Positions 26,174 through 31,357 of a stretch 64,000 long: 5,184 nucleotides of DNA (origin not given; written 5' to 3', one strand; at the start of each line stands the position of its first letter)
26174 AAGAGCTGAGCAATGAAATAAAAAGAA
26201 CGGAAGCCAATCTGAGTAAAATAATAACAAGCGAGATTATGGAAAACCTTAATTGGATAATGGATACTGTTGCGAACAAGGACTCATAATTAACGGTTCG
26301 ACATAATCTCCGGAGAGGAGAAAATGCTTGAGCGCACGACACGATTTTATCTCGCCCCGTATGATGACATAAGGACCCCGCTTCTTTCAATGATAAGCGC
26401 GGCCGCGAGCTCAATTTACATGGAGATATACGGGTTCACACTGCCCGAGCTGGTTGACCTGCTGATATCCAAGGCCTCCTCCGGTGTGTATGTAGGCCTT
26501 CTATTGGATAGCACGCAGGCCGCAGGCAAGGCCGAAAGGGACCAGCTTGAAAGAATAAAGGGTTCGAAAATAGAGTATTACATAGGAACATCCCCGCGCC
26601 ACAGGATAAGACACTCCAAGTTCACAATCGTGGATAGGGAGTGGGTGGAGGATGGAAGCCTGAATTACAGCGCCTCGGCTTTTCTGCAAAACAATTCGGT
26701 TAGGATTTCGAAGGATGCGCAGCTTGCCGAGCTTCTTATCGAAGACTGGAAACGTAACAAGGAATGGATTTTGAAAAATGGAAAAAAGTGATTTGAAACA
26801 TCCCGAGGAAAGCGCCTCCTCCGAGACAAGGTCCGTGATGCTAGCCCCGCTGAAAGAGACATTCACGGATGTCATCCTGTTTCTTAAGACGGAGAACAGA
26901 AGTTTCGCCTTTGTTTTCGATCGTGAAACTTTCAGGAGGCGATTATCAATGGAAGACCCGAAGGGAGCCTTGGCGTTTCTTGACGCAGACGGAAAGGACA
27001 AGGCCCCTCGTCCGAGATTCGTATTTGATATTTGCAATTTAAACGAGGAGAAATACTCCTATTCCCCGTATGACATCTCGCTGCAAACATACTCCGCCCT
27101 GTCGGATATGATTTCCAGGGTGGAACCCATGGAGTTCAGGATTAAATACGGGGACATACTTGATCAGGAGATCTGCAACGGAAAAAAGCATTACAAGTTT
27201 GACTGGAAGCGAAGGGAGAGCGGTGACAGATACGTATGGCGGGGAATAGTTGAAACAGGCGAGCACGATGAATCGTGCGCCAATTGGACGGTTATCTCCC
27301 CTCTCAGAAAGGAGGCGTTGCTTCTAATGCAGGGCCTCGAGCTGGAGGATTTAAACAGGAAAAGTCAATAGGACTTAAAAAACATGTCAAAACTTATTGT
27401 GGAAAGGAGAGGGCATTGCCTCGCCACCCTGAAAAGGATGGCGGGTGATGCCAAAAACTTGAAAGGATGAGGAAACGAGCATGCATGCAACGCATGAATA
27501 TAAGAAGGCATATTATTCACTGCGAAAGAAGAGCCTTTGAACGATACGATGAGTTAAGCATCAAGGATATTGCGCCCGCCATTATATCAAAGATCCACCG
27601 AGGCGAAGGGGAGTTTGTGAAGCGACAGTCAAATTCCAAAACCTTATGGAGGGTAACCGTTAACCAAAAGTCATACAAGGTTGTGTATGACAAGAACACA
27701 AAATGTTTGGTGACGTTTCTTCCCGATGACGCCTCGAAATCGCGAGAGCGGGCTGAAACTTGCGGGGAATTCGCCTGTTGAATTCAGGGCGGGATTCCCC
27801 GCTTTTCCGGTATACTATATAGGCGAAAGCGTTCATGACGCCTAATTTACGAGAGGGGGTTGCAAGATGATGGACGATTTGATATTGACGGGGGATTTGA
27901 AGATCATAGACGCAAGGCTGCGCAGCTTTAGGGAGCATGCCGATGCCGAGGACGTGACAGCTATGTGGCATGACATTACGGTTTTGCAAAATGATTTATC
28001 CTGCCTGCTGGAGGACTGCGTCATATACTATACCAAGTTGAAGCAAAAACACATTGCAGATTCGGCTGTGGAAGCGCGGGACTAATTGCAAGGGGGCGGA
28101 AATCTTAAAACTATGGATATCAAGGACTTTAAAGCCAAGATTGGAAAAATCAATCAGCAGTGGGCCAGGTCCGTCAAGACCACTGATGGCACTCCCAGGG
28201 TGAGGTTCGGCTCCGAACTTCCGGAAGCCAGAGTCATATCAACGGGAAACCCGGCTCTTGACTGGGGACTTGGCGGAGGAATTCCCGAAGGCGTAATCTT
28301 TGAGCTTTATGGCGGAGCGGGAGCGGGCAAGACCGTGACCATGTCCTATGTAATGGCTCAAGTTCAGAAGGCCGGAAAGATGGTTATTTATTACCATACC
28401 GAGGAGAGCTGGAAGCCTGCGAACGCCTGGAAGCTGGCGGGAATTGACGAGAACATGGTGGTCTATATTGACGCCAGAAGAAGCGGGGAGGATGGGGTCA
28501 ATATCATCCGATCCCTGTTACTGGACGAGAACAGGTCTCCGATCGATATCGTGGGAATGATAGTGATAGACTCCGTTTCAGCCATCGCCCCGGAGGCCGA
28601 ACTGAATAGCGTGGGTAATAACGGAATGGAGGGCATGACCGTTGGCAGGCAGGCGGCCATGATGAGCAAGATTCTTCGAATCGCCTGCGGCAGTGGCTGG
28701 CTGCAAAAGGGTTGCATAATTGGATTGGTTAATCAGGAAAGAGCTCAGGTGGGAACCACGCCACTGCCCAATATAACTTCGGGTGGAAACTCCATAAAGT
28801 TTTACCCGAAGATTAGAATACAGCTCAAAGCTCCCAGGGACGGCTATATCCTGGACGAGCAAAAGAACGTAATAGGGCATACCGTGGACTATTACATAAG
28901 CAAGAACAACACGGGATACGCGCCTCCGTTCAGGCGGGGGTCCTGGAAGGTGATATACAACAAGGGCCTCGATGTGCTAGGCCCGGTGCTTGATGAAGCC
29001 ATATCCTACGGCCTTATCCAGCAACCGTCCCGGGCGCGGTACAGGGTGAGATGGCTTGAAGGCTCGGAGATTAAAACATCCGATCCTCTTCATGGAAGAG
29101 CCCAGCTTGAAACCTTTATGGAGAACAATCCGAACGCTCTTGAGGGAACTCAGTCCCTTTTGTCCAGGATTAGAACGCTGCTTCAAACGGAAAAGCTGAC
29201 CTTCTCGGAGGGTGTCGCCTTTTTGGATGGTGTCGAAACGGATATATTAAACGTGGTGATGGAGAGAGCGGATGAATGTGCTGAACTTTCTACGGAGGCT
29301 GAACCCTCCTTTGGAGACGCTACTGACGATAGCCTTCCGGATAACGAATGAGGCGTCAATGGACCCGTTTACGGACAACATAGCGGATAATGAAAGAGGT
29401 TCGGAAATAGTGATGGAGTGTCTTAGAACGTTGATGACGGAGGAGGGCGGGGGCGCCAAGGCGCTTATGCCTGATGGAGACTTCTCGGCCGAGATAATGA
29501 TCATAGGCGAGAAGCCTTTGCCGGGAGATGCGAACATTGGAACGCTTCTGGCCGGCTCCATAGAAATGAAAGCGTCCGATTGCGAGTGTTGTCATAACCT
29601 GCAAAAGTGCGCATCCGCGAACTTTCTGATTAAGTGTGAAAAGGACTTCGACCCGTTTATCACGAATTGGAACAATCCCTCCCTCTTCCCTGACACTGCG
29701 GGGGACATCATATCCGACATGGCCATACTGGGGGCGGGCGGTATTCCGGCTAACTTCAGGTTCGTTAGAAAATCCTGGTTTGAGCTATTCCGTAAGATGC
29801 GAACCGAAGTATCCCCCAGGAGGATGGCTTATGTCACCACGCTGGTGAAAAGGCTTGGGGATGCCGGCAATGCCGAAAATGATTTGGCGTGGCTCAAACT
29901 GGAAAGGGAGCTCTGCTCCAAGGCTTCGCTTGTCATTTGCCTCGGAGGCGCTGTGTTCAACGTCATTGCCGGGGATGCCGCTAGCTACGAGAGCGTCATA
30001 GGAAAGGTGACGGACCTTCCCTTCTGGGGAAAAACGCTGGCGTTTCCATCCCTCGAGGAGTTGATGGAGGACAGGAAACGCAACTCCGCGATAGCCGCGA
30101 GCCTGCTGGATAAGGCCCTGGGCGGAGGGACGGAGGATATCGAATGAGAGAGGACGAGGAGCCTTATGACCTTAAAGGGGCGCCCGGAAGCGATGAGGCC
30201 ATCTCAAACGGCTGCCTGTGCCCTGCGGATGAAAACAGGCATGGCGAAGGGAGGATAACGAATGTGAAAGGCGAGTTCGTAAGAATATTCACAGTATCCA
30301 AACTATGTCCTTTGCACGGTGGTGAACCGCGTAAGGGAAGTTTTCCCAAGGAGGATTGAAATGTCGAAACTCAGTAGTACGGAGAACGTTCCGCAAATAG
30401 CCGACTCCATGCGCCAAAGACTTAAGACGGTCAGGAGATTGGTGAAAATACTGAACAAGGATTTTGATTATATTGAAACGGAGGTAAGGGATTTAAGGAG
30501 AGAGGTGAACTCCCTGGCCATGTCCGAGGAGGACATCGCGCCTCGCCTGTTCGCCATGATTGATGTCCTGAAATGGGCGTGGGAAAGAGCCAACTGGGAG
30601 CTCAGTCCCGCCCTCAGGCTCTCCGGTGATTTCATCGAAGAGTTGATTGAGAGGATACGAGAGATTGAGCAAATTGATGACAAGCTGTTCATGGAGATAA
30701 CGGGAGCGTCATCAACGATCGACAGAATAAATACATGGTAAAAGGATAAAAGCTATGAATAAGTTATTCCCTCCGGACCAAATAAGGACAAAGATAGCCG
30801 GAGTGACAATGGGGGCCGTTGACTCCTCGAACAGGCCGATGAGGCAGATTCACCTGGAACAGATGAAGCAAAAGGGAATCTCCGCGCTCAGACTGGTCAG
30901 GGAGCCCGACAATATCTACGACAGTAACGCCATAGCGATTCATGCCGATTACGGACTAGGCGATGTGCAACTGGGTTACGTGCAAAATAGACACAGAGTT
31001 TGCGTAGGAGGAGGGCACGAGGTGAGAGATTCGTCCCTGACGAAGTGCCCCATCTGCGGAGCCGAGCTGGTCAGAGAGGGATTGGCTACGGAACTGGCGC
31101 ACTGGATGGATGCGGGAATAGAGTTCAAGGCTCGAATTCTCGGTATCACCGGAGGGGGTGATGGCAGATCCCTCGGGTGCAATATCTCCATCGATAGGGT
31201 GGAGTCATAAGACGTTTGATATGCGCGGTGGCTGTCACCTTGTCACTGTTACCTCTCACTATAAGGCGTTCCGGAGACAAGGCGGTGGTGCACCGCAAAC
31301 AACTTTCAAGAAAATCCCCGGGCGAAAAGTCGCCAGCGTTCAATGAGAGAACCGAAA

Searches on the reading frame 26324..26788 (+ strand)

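Call 75: search_protein_families(library=phrogs, proteins=[window:26324-26788:+], max_evalue=0.001)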
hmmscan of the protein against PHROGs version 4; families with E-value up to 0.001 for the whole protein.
window:26324-26788:+ (155 aa): 1 family
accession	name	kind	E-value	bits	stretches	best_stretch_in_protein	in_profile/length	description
phrog_12711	-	unknown function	4.9e-11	43.7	1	11-145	28-160/162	-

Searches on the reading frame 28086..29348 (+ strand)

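Call 11: search_protein_families(library=phrogs, proteins=[window:28086-29348:+], max_evalue=0.001)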
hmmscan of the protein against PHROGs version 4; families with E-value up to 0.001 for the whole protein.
window:28086-29348:+ (421 aa): 5 families
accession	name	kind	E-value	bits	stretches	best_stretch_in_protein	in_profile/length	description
phrog_97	-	other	8.8e-43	148.2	2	46-249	45-253/506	UvsX-like recombinase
phrog_8337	-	DNA, RNA and nucleotide metabolism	3e-19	70.5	1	33-273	32-264/273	DNA repair protein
phrog_9666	-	unknown function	4.1e-10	39.5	1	121-313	528-727/779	-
phrog_19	-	DNA, RNA and nucleotide metabolism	1.1e-05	25.5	1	42-108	326-392/621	DnaB-like replicative helicase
phrog_239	-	DNA, RNA and nucleotide metabolism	2.6e-05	24.4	1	44-110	332-400/801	DNA primase/helicase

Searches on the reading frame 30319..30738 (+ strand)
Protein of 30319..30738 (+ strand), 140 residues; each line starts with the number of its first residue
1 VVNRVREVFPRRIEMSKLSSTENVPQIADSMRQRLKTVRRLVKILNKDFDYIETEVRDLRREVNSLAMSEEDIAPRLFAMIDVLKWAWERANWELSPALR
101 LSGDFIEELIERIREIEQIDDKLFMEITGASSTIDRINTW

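Call 74: search_protein_families(library=phrogs, proteins=[window:30319-30738:+], max_evalue=0.001)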
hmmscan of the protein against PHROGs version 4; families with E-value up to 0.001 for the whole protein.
window:30319-30738:+ (140 aa): 1 family
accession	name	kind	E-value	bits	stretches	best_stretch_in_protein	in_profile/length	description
phrog_11953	-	DNA, RNA and nucleotide metabolism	0.00019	22.2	0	13-69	59-114/154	exonuclease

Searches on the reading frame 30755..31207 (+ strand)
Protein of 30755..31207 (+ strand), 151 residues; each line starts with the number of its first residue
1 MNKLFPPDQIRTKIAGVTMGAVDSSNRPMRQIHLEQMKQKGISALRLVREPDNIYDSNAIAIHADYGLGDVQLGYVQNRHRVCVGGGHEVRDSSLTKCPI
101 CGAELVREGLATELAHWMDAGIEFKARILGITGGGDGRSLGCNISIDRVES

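Call 74: search_protein_families(library=phrogs, proteins=[window:30755-31207:+], max_evalue=0.001)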
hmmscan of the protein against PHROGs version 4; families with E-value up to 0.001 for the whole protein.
window:30755-31207:+ (151 aa): 2 families
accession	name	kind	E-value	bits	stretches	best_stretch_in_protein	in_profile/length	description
phrog_18569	-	unknown function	3e-05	25.1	1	43-79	28-61/95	-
phrog_27141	-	unknown function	0.00018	22.5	1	10-81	6-70/139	-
